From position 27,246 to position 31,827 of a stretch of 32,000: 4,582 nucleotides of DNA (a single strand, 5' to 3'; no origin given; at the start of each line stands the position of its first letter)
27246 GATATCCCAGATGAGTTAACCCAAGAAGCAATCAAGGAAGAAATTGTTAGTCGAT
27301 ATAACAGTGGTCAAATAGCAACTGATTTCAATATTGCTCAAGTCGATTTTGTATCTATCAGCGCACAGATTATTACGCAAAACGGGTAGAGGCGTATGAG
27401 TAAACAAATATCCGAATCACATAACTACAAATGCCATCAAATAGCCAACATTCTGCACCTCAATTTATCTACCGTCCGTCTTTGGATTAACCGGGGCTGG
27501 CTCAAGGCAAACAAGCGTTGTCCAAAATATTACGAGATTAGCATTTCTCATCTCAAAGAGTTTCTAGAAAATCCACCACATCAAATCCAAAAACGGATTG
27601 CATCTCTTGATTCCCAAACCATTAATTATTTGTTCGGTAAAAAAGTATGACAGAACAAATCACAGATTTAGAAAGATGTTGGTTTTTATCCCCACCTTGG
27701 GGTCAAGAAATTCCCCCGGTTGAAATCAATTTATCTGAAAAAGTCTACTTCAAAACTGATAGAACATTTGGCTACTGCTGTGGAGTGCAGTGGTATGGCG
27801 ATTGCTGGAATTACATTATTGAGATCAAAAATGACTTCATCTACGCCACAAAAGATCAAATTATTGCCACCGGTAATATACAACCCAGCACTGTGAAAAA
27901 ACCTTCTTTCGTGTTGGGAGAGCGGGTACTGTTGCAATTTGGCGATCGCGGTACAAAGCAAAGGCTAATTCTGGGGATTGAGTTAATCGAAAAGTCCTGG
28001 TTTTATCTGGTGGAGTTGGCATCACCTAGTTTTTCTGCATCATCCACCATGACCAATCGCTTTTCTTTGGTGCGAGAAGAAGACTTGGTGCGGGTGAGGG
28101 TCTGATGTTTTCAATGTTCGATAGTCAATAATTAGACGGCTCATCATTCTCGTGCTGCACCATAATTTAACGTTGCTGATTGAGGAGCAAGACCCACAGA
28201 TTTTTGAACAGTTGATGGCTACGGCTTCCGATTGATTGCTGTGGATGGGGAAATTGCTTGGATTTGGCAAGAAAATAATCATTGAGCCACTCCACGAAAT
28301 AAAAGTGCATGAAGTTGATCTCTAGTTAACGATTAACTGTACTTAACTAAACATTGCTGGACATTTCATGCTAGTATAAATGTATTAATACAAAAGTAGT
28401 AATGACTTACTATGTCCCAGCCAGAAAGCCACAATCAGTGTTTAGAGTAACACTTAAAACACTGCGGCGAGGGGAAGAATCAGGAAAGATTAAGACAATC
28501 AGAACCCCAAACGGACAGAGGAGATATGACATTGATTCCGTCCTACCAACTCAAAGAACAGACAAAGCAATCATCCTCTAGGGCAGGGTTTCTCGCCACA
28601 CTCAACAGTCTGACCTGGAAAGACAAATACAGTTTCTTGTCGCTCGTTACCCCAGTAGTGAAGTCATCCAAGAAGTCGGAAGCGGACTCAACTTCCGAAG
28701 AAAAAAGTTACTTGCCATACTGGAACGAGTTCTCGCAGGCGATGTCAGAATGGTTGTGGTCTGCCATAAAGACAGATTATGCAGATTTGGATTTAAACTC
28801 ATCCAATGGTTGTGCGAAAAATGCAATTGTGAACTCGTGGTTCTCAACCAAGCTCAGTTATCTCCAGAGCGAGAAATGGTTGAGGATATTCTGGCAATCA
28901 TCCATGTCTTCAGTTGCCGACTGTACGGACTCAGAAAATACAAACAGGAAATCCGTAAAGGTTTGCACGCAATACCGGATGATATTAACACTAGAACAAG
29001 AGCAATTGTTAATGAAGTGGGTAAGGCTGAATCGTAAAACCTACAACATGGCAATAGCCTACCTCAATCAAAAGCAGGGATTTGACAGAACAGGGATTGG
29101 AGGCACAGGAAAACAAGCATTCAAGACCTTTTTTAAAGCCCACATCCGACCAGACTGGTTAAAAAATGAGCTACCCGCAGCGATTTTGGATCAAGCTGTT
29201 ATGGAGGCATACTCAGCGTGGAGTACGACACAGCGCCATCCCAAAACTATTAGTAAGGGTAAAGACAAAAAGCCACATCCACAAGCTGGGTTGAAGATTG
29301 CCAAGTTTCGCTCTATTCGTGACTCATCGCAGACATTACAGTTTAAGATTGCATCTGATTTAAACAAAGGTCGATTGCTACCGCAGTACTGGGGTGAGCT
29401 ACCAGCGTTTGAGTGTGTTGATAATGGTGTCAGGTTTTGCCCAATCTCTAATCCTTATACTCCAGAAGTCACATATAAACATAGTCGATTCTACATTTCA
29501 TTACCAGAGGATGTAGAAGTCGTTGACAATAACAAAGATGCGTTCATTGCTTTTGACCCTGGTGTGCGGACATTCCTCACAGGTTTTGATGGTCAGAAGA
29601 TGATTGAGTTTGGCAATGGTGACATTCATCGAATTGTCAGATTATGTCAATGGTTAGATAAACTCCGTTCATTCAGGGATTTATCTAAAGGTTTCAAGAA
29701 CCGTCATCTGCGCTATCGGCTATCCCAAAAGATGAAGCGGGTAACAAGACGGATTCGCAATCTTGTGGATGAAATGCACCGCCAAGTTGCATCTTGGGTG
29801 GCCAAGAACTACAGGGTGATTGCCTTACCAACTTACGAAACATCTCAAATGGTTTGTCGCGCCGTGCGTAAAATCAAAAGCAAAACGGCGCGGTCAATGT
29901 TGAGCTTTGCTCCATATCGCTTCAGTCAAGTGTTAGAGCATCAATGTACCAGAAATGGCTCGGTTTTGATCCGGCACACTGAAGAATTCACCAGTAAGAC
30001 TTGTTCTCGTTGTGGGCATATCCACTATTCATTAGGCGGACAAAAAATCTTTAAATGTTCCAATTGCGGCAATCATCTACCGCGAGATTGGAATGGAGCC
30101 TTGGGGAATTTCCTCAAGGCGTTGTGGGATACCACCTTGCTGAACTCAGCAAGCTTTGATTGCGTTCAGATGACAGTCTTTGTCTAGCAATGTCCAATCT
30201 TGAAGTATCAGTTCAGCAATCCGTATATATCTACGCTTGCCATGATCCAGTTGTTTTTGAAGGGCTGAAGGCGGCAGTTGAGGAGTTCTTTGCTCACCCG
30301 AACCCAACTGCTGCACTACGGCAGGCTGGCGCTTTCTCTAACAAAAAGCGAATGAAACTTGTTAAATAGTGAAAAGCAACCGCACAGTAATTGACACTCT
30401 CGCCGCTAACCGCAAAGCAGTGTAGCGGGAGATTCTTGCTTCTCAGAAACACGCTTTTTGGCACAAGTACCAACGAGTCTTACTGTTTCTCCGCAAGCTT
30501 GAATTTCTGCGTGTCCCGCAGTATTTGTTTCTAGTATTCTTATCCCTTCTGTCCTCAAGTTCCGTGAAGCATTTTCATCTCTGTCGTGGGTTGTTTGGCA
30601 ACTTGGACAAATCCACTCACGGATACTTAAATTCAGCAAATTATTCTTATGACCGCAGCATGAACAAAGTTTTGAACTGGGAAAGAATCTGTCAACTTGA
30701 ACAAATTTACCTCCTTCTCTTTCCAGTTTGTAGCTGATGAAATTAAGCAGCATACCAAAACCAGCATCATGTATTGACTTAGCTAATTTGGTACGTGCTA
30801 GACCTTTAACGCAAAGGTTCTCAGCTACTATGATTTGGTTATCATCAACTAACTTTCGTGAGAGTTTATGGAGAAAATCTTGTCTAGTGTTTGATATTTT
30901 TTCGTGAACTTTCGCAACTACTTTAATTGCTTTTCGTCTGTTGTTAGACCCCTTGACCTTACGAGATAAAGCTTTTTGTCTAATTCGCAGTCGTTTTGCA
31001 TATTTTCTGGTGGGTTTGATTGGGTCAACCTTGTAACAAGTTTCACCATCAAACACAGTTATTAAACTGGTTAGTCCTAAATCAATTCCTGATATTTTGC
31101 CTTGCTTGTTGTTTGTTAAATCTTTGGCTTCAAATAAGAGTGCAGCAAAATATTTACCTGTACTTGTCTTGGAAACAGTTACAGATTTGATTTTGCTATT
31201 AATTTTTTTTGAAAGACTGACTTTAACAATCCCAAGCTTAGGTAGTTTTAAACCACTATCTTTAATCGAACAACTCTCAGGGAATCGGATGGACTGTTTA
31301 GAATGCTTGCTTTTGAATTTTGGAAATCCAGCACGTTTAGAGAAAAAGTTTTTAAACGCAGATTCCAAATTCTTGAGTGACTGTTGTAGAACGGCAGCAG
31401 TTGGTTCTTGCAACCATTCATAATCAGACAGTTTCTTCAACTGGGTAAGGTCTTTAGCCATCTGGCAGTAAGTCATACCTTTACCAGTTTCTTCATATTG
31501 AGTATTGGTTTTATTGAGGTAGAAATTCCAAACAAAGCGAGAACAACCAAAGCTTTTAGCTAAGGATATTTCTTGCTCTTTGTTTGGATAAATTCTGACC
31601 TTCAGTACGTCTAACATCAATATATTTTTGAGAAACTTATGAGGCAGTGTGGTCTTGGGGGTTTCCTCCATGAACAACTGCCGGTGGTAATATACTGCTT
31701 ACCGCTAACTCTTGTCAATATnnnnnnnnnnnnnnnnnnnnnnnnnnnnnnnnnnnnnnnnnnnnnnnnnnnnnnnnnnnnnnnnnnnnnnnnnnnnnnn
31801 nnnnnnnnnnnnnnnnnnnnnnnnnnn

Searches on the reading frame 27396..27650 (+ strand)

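Call 15: search_protein_families(library=pfam, proteins=[window:27396-27650:+], max_evalue=0.01)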
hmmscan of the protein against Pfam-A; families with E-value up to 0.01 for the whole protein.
window:27396-27650:+ (84 aa): 1 family
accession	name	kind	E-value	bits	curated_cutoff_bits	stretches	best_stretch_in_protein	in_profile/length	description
PF12728.13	HTH_17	-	0.0036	18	27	1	15-59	6-49/51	Helix-turn-helix domain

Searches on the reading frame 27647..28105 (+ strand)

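Call 15: search_protein_families(library=pfam, proteins=[window:27647-28105:+], max_evalue=0.01)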
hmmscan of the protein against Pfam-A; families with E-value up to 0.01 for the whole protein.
window:27647-28105:+ (152 aa): 1 family
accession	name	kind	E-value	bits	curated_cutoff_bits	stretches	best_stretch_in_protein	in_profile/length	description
PF07154.16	DUF1392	-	1.3e-72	243.3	25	1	1-150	1-150/150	Protein of unknown function (DUF1392)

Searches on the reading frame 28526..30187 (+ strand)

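Call 15: search_protein_families(library=pfam, proteins=[window:28526-30187:+], max_evalue=0.01)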
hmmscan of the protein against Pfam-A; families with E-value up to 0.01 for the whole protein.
window:28526-30187:+ (553 aa): 3 families
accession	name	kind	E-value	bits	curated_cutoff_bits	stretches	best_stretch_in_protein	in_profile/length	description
PF07282.18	Cas12f1-like_TNB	-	2.7e-16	59.9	26.3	1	464-526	2-58/60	Cas12f1-like, TNB domain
PF01385.25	OrfB_IS605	-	5.4e-05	23.8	30.5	1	334-434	12-108/120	Probable transposase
PF12323.14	HTH_OrfB_IS605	-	0.0095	15.9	21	0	149-181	7-39/47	Helix-turn-helix domain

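Call 16: search_protein_families(library=padloc, proteins=[window:28526-30187:+], max_evalue=0.001)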
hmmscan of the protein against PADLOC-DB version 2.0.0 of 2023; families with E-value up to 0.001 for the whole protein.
window:28526-30187:+ (553 aa): 15 families
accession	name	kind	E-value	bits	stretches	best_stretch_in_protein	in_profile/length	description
PDLC01039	Csx1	-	9.4e-26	89.1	1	149-526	7-305/315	found elsewhere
PDLC01691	Cas12f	-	1.8e-24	85.3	1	149-526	6-323/332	CAS-V-F; effector__SPE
PDLC00933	Cas12u4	-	2.6e-16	57.5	1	390-525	286-432/488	Cas12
PDLC00931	Cas12u2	-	6.5e-16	56.8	1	310-529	206-432/445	Cas12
PDLC01700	Cas12f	-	4.5e-15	53.5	1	384-525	266-417/458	CAS-V-F; effector__SPE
PDLC01674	Cas12f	-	7.2e-14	49.6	1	314-532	151-358/389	CAS-V-F; effector__SPE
PDLC01678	Cas12f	-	7.2e-14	49.6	1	314-532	151-358/389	Cas14c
PDLC01673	Cas12f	-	7e-13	46.3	1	384-526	352-494/507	CAS-V-F; effector__SPE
PDLC01692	Cas12f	-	7.3e-12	42.8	1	395-526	391-523/532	CAS-V-F; effector__SPE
PDLC00930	Cas12u1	-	1.2e-11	42.2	1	395-526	393-524/533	Cas12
PDLC01677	Cas12f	-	7.1e-11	39.8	1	384-526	351-494/506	Cas14b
PDLC01698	Cas12f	-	8.9e-11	39.7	1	310-528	194-404/411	CAS-V-F; effector__SPE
PDLC00932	Cas12u3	-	2.3e-08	31.8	1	446-525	303-382/398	Cas12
PDLC01699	Cas12f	-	4.4e-08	30.8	1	464-525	323-385/399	CAS-V-F; effector__SPE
PDLC01672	Cas12f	-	0.00016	18.8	1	408-525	352-471/486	CAS-V-F; effector__SPE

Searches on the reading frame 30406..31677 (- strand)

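Call 15: search_protein_families(library=pfam, proteins=[window:30406-31677:-], max_evalue=0.01)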
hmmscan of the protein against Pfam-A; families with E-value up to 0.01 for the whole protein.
window:30406-31677:- (423 aa): 3 families
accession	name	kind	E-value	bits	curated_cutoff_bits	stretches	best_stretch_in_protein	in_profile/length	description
PF01385.25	OrfB_IS605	-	6e-24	85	30.5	1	187-295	10-118/120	Probable transposase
PF07282.18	Cas12f1-like_TNB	-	2.4e-22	79.3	26.3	1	307-374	1-60/60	Cas12f1-like, TNB domain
PF12323.14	HTH_OrfB_IS605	-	7.2e-18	64.3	21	1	21-66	1-47/47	Helix-turn-helix domain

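Call 16: search_protein_families(library=padloc, proteins=[window:30406-31677:-], max_evalue=0.001)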
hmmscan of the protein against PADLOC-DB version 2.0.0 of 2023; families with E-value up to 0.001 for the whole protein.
window:30406-31677:- (423 aa): 13 families
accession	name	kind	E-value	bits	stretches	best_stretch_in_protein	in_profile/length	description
PDLC01691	Cas12f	-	3.6e-58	196.1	1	25-375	5-326/332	CAS-V-F; effector__SPE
PDLC01700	Cas12f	-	2.1e-53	179.9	1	65-387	70-429/458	CAS-V-F; effector__SPE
PDLC00933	Cas12u4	-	2.2e-52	176.6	1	22-406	26-463/488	Cas12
PDLC00931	Cas12u2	-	2.7e-39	133.8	2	80-289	121-327/445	Cas12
PDLC01039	Csx1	-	8.5e-39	132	1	26-375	7-308/315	found elsewhere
PDLC01698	Cas12f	-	1e-35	121.9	2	81-290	108-315/411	CAS-V-F; effector__SPE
PDLC01674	Cas12f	-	1.5e-34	117.7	1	94-382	77-359/389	CAS-V-F; effector__SPE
PDLC01678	Cas12f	-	1.5e-34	117.7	1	94-382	77-359/389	Cas14c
PDLC00932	Cas12u3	-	7.6e-18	63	1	151-383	155-393/398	Cas12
PDLC01699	Cas12f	-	1.1e-17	62.5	1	91-377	86-391/399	CAS-V-F; effector__SPE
PDLC01690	Cas12f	-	6.9e-15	53.2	1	69-331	78-354/440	CAS-V-F; effector__SPE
PDLC00930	Cas12u1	-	1.2e-05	22.3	1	256-374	403-526/533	Cas12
PDLC01692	Cas12f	-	8e-05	19.6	1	256-374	401-525/532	CAS-V-F; effector__SPE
